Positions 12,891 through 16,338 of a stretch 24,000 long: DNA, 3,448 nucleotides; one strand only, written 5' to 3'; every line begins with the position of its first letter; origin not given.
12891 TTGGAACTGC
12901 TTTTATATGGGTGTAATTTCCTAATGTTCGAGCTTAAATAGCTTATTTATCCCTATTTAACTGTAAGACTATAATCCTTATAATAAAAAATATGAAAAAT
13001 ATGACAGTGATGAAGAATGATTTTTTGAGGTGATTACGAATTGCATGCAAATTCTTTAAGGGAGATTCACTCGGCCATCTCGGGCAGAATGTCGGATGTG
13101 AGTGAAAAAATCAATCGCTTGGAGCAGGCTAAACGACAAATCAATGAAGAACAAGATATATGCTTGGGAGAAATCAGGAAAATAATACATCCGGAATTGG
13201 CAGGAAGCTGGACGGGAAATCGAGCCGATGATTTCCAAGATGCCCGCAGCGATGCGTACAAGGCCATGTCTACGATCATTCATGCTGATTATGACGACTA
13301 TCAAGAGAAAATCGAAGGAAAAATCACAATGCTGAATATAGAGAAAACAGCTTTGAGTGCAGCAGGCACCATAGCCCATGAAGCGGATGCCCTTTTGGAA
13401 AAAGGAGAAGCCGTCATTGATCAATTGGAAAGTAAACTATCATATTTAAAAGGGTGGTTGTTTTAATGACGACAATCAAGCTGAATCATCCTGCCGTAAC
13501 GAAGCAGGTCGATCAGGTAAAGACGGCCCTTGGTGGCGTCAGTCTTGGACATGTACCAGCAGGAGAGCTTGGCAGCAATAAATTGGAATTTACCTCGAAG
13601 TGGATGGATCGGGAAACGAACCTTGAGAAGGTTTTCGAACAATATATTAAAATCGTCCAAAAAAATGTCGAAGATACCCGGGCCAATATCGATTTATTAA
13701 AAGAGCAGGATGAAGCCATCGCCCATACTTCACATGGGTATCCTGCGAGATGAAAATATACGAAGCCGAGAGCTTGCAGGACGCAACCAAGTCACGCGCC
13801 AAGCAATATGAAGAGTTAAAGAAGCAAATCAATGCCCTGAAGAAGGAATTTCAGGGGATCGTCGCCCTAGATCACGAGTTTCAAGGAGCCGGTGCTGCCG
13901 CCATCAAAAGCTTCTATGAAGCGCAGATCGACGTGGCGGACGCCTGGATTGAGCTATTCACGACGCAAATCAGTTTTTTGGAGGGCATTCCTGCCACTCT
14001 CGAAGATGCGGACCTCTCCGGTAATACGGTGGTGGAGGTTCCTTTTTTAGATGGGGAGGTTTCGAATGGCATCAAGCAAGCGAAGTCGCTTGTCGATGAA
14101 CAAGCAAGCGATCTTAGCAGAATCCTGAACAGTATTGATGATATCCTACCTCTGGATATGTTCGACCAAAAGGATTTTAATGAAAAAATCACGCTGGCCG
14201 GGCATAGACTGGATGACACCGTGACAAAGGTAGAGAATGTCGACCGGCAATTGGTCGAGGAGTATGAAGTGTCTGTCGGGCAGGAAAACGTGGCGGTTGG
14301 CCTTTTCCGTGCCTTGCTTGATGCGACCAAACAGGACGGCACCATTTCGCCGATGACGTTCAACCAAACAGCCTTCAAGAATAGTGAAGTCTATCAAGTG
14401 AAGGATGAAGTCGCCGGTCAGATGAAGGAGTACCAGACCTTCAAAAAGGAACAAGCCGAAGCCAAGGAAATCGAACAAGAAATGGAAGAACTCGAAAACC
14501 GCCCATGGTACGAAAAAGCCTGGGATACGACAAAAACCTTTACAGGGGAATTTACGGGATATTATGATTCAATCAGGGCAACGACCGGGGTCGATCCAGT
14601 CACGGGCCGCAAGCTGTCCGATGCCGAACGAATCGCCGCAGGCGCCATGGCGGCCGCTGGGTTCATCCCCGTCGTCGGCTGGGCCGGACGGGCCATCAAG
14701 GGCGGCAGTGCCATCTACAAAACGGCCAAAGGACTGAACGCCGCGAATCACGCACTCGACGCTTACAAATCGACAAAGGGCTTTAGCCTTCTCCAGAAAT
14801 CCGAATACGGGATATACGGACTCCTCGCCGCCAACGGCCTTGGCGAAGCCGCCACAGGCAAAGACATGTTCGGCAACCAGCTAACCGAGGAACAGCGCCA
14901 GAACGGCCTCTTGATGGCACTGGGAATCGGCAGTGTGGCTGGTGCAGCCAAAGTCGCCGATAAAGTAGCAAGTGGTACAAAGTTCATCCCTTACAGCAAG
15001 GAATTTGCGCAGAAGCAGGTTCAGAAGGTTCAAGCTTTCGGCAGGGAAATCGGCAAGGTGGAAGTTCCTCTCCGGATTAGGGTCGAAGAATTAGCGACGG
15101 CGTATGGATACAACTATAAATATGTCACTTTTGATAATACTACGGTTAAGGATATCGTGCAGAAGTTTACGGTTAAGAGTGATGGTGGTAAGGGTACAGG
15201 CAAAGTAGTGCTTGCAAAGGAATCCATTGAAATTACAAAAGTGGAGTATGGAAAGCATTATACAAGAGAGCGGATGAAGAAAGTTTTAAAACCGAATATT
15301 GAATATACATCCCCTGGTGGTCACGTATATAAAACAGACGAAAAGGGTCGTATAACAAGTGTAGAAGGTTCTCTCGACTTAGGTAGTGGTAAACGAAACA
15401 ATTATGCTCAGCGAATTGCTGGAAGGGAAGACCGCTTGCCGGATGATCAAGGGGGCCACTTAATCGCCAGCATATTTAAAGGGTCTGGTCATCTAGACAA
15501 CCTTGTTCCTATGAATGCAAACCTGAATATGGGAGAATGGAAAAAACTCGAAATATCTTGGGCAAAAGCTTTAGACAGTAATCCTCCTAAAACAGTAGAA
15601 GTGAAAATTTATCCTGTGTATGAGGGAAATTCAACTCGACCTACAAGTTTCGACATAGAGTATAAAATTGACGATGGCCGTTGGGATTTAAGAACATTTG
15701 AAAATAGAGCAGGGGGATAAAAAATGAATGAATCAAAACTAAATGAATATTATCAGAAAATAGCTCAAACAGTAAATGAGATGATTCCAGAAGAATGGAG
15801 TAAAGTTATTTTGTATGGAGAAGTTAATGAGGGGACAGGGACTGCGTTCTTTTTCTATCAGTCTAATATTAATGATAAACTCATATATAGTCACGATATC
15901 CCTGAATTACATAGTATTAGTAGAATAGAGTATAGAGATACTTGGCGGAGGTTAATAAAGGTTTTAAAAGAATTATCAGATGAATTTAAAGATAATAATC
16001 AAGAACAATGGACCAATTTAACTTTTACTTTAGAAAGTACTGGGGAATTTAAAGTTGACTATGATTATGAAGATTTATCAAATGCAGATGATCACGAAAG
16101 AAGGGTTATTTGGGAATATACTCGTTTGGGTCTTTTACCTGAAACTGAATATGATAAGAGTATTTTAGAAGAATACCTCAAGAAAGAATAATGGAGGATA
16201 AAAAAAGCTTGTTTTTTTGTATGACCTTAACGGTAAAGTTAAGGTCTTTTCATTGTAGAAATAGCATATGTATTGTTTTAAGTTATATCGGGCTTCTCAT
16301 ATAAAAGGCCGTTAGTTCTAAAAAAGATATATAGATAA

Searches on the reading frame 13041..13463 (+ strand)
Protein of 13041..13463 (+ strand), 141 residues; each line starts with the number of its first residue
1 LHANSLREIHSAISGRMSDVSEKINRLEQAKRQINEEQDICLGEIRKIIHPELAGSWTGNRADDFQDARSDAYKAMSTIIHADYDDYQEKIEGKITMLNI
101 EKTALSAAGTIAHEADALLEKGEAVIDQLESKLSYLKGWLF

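Call 4: search_protein_families(library=pfam, proteins=[window:13041-13463:+], max_evalue=0.01)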
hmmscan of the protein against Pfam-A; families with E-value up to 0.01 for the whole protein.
window:13041-13463:+ (141 aa): 1 family
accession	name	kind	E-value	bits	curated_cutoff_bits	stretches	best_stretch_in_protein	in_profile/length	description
PF16888.10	YwqH-like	-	3.8e-09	37.3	33.7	1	7-105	9-107/123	YwqH-like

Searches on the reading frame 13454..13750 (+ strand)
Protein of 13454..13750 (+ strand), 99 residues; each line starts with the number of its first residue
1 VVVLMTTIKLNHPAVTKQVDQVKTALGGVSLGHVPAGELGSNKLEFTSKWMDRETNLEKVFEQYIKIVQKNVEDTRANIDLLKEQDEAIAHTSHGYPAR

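Call 4: search_protein_families(library=pfam, proteins=[window:13454-13750:+], max_evalue=0.01)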
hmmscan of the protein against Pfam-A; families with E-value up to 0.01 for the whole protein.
window:13454-13750:+ (99 aa): 2 families
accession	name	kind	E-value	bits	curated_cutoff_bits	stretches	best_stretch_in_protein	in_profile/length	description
PF17279.8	DUF5344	-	1e-20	74.5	27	1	5-91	1-86/87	Family of unknown function (DUF5344)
PF20529.3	DUF6744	-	0.0078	15.6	27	1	45-89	264-308/314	Family of unknown function (DUF6744)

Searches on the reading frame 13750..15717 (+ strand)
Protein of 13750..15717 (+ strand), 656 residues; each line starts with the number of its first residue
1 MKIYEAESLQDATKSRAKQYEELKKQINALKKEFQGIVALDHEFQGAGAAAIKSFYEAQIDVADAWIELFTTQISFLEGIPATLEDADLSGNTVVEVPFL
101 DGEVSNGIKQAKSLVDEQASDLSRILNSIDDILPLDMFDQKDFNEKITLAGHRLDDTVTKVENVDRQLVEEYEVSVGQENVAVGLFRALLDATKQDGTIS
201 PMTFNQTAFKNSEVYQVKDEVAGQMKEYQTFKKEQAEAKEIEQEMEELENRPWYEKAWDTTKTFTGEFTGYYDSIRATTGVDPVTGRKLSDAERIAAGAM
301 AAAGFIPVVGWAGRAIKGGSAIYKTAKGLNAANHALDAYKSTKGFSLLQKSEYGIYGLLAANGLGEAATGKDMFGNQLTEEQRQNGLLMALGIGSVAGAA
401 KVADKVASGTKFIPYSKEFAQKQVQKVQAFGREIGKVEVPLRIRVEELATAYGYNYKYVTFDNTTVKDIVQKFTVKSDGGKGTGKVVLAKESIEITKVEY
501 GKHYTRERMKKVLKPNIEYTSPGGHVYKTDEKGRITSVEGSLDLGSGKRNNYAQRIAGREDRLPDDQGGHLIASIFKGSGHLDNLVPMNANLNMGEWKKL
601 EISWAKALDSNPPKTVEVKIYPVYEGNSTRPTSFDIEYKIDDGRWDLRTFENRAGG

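Call 4: search_protein_families(library=pfam, proteins=[window:13750-15717:+], max_evalue=0.01)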
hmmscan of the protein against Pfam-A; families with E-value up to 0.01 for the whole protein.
window:13750-15717:+ (656 aa): 4 families
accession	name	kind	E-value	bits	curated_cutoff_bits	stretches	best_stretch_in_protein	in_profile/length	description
PF13930.12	Endonuclea_NS_2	-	4.8e-41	140.5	27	1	515-641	1-131/132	DNA/RNA non-specific endonuclease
PF04740.18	LXG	-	1.9e-39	136.1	26.5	1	2-200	1-200/202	LXG domain of WXG superfamily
PF14449.11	PT-TG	-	1.1e-21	77.1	23.5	1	255-322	2-63/68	Pre-toxin TG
PF01223.29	Endonuclease_NS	-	0.0049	17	23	0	581-629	104-151/223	DNA/RNA non-specific endonuclease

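Call 7: find_encoding_contigs(protein=window:13750-15717:+, flank=10000, max_places=6)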
Protein window:13750-15717:+ (656 aa): no gene with exactly this product is on record in the collection.

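Call 44: search_solved_structures(query=window:13750-15717:+, max_evalue=0.001)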
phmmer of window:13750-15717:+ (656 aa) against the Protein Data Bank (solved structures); distinct sequences matched with E-value up to 0.001: 2.
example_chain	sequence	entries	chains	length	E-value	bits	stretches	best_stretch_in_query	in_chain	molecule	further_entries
8guo_B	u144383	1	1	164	3.8e-39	137.9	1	495-649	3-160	Type VII secretion system protein EssD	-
8gun_A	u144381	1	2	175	2.6e-38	135.2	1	491-649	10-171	Type VII secretion system protein EssD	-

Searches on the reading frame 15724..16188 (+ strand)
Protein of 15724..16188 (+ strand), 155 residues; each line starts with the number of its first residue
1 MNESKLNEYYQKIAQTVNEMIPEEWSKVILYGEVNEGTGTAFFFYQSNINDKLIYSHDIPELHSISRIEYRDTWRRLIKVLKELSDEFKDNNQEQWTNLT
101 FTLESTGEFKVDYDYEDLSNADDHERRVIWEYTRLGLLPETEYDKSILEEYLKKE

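Call 4: search_protein_families(library=pfam, proteins=[window:15724-16188:+], max_evalue=0.01)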
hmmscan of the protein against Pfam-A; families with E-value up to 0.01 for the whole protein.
window:15724-16188:+ (155 aa): 2 families
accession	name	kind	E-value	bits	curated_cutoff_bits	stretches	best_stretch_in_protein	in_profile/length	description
PF04634.17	YezG-like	-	4.7e-50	170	21.7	1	6-148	1-145/146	Immunity protein YezG-like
PF10262.15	Rdx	-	0.0051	17.4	22.6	0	79-143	18-67/74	Rdx family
